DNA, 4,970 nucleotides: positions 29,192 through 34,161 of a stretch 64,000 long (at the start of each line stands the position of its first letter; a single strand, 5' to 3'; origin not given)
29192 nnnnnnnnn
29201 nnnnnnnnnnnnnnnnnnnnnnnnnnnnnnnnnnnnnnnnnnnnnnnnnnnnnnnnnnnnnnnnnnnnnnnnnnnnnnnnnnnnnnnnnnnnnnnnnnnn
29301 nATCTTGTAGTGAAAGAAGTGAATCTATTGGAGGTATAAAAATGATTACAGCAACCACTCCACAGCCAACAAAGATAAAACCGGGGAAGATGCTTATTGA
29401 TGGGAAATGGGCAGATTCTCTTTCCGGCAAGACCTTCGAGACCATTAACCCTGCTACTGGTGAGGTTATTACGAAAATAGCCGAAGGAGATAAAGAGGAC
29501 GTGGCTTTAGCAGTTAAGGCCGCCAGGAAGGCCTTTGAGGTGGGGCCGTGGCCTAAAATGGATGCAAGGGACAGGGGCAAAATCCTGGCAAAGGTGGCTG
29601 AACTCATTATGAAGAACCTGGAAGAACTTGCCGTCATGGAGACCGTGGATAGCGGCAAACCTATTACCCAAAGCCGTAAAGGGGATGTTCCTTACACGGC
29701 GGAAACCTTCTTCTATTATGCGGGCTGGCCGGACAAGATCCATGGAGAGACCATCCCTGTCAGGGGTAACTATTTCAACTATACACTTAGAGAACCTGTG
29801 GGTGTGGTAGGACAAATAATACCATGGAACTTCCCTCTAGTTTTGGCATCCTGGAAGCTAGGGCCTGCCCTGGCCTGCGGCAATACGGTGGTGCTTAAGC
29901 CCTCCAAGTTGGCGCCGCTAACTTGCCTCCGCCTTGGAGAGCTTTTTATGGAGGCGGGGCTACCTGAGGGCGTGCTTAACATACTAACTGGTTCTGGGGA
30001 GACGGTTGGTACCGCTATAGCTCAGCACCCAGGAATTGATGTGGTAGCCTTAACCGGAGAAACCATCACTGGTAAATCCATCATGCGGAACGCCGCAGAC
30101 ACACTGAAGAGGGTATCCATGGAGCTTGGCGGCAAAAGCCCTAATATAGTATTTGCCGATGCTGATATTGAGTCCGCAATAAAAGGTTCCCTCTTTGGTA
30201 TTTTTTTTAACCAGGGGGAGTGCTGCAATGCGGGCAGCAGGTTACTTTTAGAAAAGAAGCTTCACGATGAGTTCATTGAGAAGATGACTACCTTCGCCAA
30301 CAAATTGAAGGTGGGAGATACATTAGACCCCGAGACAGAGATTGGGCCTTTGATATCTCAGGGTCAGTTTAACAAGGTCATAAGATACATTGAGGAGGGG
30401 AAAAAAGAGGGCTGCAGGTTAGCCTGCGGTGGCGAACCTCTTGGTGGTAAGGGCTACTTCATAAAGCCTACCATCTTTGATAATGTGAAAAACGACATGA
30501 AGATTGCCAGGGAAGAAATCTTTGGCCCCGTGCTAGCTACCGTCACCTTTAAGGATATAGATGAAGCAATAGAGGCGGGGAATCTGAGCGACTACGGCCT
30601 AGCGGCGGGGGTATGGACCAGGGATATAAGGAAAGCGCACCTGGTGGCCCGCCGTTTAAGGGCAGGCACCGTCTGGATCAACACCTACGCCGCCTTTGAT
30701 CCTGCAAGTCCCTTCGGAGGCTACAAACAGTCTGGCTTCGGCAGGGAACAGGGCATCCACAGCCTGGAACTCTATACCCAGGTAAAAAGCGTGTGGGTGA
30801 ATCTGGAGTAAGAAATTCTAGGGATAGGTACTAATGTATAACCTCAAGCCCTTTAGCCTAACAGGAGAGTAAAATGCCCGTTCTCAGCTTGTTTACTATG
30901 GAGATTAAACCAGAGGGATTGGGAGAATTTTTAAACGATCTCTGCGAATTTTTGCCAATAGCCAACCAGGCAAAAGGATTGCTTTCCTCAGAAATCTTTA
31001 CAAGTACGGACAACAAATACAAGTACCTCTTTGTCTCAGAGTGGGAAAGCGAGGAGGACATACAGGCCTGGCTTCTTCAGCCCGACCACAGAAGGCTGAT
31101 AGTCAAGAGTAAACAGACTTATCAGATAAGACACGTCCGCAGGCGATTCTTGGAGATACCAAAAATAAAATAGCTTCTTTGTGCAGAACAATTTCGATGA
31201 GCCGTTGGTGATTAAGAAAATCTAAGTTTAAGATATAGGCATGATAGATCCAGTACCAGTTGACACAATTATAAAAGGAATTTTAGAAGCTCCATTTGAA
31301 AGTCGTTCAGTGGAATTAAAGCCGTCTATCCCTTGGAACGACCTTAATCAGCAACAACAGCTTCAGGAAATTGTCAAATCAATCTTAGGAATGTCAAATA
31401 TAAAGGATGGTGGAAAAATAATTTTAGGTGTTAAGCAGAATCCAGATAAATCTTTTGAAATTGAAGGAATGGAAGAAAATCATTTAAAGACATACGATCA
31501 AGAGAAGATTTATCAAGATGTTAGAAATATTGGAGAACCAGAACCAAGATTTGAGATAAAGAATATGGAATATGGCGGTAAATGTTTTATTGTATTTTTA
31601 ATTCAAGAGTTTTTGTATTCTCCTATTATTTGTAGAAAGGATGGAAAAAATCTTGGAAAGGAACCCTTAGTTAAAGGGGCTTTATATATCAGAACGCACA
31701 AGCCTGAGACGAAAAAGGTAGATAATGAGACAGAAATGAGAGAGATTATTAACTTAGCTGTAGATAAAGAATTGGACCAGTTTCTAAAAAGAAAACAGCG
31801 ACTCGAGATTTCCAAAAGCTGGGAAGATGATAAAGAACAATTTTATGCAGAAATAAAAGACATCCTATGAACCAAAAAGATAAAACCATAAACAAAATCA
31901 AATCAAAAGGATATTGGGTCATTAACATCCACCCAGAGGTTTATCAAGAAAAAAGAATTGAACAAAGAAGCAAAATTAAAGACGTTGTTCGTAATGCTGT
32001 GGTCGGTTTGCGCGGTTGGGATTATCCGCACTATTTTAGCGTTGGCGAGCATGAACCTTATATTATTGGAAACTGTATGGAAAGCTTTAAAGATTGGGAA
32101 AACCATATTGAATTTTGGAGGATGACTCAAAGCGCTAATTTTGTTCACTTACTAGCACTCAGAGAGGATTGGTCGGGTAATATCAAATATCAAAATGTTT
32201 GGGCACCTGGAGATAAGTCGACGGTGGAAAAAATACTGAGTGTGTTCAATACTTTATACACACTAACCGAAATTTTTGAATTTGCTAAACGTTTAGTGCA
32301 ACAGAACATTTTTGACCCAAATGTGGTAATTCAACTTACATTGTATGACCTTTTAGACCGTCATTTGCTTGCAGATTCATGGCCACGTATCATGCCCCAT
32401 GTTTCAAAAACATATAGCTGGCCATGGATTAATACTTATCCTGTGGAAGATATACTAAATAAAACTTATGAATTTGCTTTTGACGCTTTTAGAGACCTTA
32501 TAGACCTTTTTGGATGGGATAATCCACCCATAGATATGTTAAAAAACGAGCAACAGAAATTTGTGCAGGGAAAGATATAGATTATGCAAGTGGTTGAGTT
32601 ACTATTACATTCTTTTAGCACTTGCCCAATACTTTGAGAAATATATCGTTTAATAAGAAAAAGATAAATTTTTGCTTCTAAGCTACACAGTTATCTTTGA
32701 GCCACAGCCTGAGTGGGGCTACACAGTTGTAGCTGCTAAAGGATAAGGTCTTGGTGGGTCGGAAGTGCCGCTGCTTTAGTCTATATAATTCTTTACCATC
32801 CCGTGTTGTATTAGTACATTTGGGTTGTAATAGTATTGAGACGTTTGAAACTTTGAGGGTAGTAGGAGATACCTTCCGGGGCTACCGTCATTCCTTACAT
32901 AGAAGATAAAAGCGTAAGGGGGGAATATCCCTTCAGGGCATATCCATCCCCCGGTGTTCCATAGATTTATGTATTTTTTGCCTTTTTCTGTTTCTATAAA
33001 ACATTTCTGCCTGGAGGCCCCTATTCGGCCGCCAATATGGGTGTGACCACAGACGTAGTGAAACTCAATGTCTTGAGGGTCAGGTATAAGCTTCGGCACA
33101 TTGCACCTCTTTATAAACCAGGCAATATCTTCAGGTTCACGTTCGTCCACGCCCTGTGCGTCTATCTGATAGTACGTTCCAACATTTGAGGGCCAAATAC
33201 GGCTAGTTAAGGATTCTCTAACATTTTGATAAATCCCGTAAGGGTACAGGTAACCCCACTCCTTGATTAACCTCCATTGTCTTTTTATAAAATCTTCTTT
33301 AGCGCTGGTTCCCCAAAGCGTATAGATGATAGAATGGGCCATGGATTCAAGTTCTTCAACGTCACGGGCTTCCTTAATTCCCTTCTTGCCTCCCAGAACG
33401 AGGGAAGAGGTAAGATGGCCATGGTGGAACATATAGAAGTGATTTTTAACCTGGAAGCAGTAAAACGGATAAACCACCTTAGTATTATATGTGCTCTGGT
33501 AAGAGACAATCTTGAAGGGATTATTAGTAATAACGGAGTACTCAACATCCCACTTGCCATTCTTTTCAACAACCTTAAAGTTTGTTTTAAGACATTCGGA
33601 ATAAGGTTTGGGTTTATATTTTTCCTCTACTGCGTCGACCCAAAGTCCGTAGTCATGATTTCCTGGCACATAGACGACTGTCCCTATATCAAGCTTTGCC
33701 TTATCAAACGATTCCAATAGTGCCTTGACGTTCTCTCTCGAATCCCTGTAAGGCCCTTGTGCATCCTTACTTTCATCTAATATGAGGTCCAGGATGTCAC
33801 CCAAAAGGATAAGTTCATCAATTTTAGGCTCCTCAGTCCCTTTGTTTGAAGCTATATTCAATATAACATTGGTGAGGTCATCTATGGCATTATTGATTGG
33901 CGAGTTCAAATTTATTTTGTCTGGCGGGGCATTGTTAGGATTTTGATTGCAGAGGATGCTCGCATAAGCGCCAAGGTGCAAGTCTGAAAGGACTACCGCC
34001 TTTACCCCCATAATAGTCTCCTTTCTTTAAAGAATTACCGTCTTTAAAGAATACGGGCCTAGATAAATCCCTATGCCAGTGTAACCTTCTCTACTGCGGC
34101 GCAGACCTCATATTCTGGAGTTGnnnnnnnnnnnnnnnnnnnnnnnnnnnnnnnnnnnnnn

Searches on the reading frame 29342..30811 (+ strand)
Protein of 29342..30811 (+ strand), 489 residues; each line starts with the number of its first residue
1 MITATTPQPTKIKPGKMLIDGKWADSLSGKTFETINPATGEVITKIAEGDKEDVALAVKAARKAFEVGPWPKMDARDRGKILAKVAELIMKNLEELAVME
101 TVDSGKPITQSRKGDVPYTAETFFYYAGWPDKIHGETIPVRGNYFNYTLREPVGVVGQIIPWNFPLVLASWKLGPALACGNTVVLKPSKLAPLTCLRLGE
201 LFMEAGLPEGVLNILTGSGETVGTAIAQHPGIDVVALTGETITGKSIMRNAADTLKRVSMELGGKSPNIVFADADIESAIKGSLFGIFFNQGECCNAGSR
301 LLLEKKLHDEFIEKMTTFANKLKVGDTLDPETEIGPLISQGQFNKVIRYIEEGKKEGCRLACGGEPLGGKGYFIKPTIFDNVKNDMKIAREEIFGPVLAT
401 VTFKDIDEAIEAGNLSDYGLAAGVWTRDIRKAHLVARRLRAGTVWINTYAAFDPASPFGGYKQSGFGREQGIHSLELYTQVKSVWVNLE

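Call 18: search_protein_families(library=pfam, proteins=[window:29342-30811:+], max_evalue=0.00001)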
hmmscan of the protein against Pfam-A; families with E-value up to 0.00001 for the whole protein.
window:29342-30811:+ (489 aa): 1 family
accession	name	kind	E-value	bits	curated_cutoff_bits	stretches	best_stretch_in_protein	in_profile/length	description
PF00171.27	Aldedh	-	6.4e-188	625.4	23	1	23-484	1-461/461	Aldehyde dehydrogenase family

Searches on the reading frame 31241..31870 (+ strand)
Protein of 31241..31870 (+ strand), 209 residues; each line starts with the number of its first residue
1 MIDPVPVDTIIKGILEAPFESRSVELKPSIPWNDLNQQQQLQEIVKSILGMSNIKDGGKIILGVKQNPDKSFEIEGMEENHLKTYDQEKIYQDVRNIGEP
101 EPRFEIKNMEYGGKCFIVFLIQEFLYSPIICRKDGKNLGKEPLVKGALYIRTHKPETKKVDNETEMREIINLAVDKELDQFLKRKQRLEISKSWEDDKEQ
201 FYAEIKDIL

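Call 18: search_protein_families(library=pfam, proteins=[window:31241-31870:+], max_evalue=0.00001)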
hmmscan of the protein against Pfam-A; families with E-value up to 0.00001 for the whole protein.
window:31241-31870:+ (209 aa): 1 family
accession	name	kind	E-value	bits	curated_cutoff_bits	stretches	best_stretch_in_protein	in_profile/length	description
PF04326.19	SLFN_AlbA_2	-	7.7e-11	43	25.3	1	20-153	1-111/118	Schlafen, AlbA_2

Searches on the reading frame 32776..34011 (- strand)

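Call 18: search_protein_families(library=pfam, proteins=[window:32776-34011:-], max_evalue=0.00001)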
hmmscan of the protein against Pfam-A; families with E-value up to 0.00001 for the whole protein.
window:32776-34011:- (411 aa): 1 family
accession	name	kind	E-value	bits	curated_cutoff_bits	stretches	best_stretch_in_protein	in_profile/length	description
PF00149.33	Metallophos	-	1.3e-07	32.7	21.5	1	5-256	3-159/191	Calcineurin-like phosphoesterase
